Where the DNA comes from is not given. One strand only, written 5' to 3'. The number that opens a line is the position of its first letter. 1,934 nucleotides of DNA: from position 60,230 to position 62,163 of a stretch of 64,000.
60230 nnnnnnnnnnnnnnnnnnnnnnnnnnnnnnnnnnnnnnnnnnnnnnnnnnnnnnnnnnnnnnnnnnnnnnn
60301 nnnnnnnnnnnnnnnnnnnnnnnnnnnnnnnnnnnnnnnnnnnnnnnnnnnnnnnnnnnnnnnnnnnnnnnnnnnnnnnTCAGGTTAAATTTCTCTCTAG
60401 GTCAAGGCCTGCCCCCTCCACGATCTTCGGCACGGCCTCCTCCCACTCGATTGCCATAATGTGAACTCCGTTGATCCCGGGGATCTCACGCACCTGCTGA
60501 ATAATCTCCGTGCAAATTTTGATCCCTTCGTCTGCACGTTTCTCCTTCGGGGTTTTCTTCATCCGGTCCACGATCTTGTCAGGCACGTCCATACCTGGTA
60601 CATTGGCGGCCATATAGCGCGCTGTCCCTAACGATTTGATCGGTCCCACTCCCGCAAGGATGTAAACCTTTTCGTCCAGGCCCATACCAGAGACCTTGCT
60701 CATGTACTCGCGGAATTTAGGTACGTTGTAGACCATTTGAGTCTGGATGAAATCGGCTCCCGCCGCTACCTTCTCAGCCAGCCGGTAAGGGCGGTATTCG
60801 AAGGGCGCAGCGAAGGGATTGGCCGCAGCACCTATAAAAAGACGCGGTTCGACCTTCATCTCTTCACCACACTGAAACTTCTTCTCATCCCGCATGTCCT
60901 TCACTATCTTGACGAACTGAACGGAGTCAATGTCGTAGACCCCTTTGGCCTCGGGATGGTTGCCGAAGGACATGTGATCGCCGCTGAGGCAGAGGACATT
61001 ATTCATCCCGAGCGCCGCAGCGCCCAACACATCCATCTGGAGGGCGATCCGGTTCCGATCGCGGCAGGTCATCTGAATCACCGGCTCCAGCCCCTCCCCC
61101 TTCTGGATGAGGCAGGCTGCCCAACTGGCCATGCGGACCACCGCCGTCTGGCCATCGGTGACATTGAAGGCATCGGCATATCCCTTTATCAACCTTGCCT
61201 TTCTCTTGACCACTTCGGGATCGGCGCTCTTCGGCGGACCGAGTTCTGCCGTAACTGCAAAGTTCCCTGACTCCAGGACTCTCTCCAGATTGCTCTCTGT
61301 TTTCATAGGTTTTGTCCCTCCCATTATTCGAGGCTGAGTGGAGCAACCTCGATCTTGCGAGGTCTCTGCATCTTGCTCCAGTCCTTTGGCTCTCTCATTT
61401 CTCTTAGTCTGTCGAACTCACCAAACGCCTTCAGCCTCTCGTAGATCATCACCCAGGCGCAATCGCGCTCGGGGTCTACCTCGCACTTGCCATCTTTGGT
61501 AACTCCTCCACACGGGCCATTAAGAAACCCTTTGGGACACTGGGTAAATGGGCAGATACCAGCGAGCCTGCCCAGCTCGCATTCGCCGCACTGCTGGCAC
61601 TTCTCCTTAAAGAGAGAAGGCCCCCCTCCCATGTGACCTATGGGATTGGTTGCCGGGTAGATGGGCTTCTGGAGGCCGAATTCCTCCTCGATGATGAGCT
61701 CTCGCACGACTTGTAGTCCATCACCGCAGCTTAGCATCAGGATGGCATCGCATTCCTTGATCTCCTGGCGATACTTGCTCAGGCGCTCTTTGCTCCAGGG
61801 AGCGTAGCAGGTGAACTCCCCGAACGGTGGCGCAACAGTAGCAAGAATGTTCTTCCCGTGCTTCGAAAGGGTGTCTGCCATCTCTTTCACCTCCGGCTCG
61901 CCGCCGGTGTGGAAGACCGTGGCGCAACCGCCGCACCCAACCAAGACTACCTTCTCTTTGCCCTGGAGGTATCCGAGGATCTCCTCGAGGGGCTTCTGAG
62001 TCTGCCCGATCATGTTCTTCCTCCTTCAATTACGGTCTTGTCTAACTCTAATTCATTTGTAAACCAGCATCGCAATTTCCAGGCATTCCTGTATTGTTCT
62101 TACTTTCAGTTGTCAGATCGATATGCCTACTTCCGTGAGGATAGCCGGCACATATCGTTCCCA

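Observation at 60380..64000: Tandemly triplicated metF-metV module; metV2 carries a -1 frameshift in an A3 run separating its RBS+ATG from the conserved Cys-rich N-terminus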

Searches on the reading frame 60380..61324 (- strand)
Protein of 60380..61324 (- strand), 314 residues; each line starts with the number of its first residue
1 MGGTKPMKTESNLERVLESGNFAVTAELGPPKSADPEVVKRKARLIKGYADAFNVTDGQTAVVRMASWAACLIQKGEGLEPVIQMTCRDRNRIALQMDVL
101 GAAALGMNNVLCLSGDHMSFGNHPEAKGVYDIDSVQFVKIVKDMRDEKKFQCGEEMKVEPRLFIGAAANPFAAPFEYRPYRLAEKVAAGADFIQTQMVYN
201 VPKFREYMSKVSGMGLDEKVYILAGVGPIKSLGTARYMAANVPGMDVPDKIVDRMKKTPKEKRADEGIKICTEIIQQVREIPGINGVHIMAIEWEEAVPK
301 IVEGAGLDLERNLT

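Call 8: search_protein_families(library=pfam, proteins=[window:60380-61324:-])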
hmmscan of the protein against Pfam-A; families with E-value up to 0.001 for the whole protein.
window:60380-61324:- (314 aa): 1 family
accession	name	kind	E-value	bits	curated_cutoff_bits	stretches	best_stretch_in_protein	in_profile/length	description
PF02219.23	MTHFR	-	3.7e-42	145.1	24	1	13-305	2-286/287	Methylenetetrahydrofolate reductase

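Call 45: search_protein_families(library=ncbifam, proteins=[window:60383-61324:-], max_evalue=0.00001)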
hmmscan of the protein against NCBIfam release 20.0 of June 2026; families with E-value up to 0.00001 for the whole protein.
window:60383-61324:- (314 aa): 3 families
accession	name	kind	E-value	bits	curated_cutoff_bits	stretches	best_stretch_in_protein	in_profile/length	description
NF006396.0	PRK08645.1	equivalog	8.5e-67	225.6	453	1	6-291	307-587/611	bifunctional homocysteine S-methyltransferase/methylenetetrahydrofolate reductase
TIGR00676.1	fadh2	equivalog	3.1e-23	82.5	293.7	1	27-303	4-272/275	methylenetetrahydrofolate reductase [NAD(P)H]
TIGR00677.1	fadh2_euk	equivalog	1.5e-20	73.7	310.05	1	66-307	47-277/281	methylenetetrahydrofolate reductase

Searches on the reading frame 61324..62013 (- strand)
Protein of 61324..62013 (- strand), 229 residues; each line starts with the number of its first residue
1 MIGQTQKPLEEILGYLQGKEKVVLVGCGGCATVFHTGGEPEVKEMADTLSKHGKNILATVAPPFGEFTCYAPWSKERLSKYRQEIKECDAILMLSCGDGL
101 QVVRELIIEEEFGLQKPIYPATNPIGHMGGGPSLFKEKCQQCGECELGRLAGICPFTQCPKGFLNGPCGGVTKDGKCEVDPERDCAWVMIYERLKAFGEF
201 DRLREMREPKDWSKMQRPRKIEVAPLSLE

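Call 8: search_protein_families(library=pfam, proteins=[window:61324-62013:-])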
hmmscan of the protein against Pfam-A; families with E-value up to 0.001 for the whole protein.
window:61324-62013:- (229 aa): 1 family
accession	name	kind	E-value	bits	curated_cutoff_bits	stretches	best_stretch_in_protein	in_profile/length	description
PF12225.13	DUF5981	-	5.1e-32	109.8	23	1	134-213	17-95/95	Methylene-tetrahydrofolate reductase C terminal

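Call 45: search_protein_families(library=ncbifam, proteins=[window:61327-62013:-], max_evalue=0.00001)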
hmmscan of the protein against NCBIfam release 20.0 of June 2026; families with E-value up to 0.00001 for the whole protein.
window:61327-62013:- (229 aa): 0 families
